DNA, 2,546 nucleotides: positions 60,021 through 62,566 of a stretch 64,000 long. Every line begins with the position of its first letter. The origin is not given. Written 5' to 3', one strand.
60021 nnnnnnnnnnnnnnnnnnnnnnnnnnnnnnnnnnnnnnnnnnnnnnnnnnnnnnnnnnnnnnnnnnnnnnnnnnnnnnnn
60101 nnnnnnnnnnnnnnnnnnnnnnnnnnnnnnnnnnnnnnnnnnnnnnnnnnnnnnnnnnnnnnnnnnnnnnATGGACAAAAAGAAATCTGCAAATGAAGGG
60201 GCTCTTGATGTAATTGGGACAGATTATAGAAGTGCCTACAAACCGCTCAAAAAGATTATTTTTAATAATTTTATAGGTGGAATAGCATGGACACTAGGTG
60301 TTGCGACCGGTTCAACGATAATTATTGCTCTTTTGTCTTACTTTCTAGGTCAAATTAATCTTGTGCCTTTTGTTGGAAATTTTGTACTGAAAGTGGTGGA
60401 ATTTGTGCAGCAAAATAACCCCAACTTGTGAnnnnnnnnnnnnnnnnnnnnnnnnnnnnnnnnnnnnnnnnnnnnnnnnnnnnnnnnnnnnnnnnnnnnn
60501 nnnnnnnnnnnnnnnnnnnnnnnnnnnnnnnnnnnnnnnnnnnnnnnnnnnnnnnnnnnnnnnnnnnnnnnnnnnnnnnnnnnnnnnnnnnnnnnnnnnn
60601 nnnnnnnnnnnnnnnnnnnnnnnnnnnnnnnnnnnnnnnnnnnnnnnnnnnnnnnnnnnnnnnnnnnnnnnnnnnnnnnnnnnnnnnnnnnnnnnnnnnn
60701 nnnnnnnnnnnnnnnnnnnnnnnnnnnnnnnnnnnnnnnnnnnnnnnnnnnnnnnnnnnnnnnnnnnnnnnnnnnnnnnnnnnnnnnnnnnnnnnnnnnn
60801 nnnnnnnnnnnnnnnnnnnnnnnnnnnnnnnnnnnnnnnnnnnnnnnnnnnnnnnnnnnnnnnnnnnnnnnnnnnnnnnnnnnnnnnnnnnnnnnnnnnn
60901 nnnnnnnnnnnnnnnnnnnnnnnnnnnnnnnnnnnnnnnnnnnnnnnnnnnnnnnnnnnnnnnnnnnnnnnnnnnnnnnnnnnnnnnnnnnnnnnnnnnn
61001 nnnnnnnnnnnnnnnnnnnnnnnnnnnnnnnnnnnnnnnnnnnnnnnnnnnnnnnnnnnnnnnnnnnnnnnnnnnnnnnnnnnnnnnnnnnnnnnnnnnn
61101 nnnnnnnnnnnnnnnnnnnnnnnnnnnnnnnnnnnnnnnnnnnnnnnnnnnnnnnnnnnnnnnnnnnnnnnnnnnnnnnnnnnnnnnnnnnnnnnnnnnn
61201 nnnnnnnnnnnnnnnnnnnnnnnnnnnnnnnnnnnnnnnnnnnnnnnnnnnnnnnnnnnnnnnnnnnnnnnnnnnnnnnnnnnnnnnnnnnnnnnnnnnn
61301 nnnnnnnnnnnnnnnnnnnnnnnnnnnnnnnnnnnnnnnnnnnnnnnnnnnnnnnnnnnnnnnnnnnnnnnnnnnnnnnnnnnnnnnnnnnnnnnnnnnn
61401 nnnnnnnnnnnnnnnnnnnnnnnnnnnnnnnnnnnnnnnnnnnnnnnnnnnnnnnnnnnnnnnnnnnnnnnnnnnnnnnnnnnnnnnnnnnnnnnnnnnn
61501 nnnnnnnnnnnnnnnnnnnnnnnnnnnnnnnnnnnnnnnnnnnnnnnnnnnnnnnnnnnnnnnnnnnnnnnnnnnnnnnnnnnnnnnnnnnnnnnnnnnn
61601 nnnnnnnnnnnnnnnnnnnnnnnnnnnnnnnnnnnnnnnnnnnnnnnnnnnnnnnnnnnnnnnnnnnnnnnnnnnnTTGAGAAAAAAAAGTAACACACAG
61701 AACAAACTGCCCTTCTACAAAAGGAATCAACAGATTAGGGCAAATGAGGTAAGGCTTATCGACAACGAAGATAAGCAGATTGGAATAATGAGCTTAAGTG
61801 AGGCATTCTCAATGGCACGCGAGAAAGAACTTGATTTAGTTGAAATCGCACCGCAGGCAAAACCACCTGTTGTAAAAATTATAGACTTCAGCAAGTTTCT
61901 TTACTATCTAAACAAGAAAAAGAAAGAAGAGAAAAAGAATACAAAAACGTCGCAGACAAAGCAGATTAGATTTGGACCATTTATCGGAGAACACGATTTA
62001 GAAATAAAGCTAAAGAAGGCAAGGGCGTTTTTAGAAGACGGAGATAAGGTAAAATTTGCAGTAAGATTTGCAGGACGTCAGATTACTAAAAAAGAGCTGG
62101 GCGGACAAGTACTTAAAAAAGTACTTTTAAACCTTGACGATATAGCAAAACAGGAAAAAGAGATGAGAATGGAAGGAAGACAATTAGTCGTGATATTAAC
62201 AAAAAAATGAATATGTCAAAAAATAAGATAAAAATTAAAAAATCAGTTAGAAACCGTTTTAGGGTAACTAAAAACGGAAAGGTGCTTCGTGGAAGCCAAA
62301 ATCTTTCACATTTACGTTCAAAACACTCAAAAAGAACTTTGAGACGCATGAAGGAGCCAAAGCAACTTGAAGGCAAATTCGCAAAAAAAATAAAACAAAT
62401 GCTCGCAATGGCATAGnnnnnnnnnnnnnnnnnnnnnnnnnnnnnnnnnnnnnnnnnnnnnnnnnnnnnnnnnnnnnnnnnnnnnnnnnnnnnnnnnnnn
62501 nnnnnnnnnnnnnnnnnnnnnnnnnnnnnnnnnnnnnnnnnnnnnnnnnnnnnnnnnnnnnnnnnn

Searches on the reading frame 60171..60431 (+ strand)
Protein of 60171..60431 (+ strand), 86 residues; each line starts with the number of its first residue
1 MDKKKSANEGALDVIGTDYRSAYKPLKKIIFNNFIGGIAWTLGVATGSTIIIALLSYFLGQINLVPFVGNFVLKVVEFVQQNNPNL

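Call 12: search_protein_families(library=pfam, proteins=[window:60171-60431:+])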
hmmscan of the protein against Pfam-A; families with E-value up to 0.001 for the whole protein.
window:60171-60431:+ (86 aa): 1 family
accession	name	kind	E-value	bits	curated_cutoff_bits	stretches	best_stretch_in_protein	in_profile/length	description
PF18910.5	DUF5665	-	1.1e-12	48.2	27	1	27-80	3-56/56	Domain of unknown function (DUF5665)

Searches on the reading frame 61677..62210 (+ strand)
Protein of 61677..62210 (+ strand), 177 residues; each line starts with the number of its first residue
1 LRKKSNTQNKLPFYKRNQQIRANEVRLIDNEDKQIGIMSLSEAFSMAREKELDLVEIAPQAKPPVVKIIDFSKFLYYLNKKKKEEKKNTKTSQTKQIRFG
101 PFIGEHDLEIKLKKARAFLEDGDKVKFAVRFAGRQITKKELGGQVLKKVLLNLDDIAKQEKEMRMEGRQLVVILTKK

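Call 12: search_protein_families(library=pfam, proteins=[window:61677-62210:+])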
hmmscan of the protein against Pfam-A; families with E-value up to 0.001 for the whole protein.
window:61677-62210:+ (177 aa): 2 families
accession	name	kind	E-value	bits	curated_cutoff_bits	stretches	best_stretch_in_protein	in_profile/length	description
PF05198.21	IF3_N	-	3.5e-29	101.2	26.9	1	17-84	2-69/70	Translation initiation factor IF-3, N-terminal domain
PF00707.27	IF3_C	-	4e-29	100.8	34.8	1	93-177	2-86/86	Translation initiation factor IF-3, C-terminal domain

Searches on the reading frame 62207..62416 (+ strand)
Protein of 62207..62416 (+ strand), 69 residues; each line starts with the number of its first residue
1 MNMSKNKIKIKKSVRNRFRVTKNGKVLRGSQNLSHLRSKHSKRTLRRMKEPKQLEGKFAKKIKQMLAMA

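Call 12: search_protein_families(library=pfam, proteins=[window:62207-62416:+])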
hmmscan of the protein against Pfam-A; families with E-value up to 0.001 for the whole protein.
window:62207-62416:+ (69 aa): 1 family
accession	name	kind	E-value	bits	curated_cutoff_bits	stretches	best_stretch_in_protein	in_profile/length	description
PF01632.24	Ribosomal_L35p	-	1.1e-11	45.4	28.9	1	7-66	2-61/61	Ribosomal protein L35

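Call 30: find_encoding_contigs(protein=window:62213-62416:+, flank=1500, max_places=10)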
Protein window:62213-62416:+ (67 aa): 2 contigs read that carry it; 2 places shown.
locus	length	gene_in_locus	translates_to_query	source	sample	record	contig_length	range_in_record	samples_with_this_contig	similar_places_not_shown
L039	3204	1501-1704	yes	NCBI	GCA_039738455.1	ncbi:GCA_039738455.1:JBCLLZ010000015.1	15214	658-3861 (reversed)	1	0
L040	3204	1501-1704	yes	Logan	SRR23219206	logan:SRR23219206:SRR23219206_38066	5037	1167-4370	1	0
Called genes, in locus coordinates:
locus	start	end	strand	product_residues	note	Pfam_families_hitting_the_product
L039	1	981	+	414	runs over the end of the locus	PF00587:tRNA-synt_2b, PF03129:HGTP_anticodon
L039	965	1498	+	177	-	PF05198:IF3_N, PF00707:IF3_C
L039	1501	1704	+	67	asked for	PF01632:Ribosomal_L35p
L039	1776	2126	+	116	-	PF00453:Ribosomal_L20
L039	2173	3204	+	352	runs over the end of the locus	PF02912:Phe_tRNA-synt_N, PF01409:tRNA-synt_2d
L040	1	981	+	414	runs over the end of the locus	PF00587:tRNA-synt_2b, PF03129:HGTP_anticodon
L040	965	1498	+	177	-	PF05198:IF3_N, PF00707:IF3_C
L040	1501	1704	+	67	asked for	PF01632:Ribosomal_L35p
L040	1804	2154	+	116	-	PF00453:Ribosomal_L20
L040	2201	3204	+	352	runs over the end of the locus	PF02912:Phe_tRNA-synt_N, PF01409:tRNA-synt_2d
